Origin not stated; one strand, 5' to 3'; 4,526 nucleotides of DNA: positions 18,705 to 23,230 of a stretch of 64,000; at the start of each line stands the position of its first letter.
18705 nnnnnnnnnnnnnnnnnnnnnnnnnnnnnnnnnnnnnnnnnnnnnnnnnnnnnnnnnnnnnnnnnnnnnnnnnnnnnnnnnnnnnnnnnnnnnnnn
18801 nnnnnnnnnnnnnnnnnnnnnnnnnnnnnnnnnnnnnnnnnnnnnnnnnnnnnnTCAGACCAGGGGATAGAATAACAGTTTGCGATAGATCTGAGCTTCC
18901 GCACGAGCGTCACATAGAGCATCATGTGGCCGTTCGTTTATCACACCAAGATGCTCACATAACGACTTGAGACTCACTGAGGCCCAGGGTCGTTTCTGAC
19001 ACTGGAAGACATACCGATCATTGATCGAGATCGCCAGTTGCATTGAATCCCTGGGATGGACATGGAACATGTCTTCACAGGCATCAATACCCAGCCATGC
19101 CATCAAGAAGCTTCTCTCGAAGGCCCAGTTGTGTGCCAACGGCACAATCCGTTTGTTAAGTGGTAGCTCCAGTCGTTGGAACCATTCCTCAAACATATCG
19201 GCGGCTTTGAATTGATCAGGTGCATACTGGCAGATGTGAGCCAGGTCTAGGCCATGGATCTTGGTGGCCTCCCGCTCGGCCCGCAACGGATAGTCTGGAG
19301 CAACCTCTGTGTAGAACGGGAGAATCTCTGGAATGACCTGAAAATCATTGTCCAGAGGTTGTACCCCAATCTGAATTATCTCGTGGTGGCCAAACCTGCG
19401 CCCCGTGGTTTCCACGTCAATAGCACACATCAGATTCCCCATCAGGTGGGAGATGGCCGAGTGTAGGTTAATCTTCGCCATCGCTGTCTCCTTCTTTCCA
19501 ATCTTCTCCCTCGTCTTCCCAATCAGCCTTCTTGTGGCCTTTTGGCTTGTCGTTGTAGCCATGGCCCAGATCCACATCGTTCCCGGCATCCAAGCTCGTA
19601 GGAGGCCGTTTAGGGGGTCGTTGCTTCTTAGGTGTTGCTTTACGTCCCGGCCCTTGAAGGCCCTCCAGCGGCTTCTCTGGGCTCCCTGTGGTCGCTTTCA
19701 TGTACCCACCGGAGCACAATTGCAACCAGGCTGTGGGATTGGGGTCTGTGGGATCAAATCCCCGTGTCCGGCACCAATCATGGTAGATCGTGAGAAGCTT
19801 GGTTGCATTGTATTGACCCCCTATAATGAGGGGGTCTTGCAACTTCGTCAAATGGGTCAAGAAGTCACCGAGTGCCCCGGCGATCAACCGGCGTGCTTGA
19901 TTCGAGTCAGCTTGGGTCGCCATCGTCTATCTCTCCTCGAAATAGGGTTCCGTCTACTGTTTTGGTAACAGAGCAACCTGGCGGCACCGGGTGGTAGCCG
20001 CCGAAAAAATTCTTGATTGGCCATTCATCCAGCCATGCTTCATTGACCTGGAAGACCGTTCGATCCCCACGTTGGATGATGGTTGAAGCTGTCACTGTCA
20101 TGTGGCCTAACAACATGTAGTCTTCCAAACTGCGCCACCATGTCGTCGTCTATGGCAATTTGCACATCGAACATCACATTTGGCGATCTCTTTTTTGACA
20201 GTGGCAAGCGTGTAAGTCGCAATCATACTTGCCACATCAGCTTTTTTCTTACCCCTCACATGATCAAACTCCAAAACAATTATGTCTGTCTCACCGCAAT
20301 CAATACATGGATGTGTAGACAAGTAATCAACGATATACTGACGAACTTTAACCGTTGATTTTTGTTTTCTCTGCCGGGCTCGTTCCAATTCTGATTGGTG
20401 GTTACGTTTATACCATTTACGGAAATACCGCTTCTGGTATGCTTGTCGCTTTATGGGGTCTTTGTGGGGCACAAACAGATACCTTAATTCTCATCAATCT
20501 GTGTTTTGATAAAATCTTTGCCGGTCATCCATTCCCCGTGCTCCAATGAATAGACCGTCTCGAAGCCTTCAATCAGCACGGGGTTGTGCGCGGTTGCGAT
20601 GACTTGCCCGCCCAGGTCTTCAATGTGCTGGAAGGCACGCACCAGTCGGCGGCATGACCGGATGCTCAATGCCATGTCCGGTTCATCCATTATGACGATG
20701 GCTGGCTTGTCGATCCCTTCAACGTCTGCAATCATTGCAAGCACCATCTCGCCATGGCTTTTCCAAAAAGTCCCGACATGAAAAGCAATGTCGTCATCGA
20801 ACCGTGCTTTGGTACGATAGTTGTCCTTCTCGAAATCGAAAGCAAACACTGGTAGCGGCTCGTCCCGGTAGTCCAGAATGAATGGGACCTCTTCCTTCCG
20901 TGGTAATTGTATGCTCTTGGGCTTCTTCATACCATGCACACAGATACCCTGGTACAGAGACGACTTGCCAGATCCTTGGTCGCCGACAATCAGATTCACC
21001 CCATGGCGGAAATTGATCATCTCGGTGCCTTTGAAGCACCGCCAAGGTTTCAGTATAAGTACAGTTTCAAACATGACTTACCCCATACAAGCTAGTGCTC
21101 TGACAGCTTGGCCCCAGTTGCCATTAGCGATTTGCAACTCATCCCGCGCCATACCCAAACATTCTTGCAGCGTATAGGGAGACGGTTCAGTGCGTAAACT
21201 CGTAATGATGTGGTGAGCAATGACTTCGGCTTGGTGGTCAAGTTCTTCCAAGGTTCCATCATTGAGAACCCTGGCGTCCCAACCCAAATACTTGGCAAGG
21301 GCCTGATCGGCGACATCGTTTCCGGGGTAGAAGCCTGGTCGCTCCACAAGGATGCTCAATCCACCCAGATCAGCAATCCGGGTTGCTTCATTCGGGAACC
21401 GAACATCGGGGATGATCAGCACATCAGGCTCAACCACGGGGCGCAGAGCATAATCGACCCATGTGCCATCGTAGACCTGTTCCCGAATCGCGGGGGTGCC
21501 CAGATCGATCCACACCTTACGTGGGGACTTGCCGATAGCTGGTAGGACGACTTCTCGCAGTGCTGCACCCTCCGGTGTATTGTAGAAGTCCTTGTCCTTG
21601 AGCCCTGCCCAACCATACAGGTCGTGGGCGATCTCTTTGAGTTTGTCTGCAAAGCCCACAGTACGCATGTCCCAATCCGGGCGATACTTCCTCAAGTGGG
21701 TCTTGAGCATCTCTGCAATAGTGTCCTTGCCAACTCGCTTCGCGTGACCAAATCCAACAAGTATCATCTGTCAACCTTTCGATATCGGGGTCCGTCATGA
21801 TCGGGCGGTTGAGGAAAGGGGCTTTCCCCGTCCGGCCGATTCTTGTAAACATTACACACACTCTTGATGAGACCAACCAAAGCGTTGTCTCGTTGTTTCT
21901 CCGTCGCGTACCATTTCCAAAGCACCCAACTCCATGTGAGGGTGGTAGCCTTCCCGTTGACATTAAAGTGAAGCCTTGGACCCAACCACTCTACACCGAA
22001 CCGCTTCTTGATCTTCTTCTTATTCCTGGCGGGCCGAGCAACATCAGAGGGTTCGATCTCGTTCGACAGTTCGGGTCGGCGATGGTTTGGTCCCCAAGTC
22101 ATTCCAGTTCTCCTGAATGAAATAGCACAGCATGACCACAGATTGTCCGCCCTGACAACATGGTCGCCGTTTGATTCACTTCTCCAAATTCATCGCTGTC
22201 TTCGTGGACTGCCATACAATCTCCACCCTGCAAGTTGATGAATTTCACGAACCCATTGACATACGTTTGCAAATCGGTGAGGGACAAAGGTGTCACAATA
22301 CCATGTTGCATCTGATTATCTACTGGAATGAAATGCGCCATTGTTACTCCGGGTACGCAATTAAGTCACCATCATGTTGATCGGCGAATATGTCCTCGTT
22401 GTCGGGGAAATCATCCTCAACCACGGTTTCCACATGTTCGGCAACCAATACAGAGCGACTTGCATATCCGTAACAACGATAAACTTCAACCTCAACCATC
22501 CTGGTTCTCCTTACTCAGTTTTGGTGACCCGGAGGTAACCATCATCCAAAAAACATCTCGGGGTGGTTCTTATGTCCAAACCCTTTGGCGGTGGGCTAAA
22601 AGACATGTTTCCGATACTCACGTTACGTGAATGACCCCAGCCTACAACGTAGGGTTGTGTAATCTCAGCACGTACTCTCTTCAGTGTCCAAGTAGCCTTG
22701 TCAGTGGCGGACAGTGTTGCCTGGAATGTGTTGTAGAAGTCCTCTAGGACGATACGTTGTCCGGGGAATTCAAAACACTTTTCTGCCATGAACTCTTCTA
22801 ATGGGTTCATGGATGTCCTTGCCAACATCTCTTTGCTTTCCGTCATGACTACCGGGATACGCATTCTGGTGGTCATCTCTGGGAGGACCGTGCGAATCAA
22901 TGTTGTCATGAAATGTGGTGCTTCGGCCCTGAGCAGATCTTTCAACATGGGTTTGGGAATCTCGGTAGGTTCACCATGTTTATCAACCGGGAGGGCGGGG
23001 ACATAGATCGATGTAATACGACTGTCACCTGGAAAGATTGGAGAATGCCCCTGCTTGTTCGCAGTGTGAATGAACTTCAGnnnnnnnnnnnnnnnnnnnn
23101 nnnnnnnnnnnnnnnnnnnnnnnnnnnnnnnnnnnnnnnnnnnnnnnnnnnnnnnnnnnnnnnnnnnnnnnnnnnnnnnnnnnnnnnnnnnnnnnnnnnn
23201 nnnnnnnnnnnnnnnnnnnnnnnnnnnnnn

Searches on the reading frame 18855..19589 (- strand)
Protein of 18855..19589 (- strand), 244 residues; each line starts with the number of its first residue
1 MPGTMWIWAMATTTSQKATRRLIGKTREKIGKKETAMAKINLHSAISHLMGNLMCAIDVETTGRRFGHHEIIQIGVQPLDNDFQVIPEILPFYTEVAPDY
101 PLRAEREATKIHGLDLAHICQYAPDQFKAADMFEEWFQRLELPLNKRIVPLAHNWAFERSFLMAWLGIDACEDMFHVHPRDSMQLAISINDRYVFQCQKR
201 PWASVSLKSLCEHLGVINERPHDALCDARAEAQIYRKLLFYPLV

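Call 109: search_protein_families(library=pfam, proteins=[window:18855-19589:-], max_evalue=0.001)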
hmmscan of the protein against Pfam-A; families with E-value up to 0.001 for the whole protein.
window:18855-19589:- (244 aa): 1 family
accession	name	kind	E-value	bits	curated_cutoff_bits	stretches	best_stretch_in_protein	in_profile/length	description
PF00929.31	RNase_T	-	1.1e-12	49.2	24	1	56-235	2-164/164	Exonuclease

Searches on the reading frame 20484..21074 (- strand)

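Call 8: search_protein_families(library=pfam, proteins=[window:20484-21074:-])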
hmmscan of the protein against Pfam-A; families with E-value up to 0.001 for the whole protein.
window:20484-21074:- (196 aa): 5 families
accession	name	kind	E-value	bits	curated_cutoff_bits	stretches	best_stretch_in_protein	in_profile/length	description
PF13304.12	AAA_21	-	7e-11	43.2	27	1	123-169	258-304/304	AAA domain, putative AbiEii toxin, Type IV TA system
PF02463.25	SMC_N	-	3.8e-10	40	40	1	6-55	5-56/220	RecF/RecN/SMC N terminal domain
PF13476.12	AAA_23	-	1.3e-09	39.4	27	1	7-46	3-41/201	AAA domain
PF13175.12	AAA_15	-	4.4e-09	36.9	32.1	1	7-42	7-41/374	AAA ATPase domain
PF13555.12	AAA_29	-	3.4e-05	24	27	1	9-40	7-38/61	P-loop containing region of AAA domain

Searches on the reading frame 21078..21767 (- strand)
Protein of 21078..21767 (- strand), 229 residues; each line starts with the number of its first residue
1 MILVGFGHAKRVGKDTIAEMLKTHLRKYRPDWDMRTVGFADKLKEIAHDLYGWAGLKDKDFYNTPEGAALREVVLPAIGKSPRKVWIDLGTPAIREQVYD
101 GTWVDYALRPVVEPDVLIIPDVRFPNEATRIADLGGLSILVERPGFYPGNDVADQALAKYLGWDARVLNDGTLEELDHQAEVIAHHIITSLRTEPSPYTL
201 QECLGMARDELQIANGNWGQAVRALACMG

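Call 8: search_protein_families(library=pfam, proteins=[window:21078-21767:-])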
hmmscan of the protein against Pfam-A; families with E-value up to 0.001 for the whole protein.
window:21078-21767:- (229 aa): 1 family
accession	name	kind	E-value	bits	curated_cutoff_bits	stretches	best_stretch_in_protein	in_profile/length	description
PF21448.3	DNMK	-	1.1e-06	28.8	27.1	0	83-177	131-230/232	Deoxynucleotide monophosphate kinase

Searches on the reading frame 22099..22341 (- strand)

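Call 8: search_protein_families(library=pfam, proteins=[window:22099-22341:-])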
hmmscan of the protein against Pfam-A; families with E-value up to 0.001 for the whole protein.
window:22099-22341:- (80 aa): 0 families

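Call 27: search_protein_families(library=phrogs, proteins=[window:22099-22341:-])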
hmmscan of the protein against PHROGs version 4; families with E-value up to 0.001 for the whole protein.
window:22099-22341:- (80 aa): 1 family
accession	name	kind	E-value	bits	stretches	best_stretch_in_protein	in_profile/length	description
phrog_18340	-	unknown function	2.5e-06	28.2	1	19-63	22-66/90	-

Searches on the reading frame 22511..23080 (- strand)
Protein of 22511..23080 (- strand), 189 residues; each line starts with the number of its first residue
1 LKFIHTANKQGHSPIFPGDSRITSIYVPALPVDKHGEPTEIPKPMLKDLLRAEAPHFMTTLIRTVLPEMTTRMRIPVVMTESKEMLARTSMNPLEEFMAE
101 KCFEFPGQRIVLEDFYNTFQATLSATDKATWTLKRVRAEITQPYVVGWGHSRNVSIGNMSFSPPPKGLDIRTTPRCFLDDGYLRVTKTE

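Call 85: search_protein_families(library=pfam, proteins=[window:22511-23080:-], max_evalue=1)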
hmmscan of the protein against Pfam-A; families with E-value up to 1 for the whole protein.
window:22511-23080:- (189 aa): 0 families

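Call 97: predict_structure(alignment_id=A5)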
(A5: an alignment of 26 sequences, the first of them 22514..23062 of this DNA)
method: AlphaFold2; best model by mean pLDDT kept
length: 183 residues; sequences in the alignment: 26
mean_pLDDT: 84.4   pTM: 0.62
mean pLDDT of the five models: 84.4, 84.2, 83.7, 83.6, 82.8
residues with pLDDT >= 90: 97; 70-90: 49; 50-70: 33; < 50: 4
segments of 3 or more residues with pLDDT < 50: 1-3
pLDDT, mean of each block of 10 residues (from residue 1): 54 57 78 79 88 75 57 74 92 97 97 98 97 96 95 97 94 97 81
secondary structure, 60 per line:
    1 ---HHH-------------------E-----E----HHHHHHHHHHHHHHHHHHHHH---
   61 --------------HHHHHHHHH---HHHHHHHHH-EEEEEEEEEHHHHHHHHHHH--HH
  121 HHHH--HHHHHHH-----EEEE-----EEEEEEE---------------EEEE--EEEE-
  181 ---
elements in order: H37-57 H75-83 H87-95 E97-105 H106-116 H119-124 H127-133 E139-142 E148-154 E170-173 E176-179
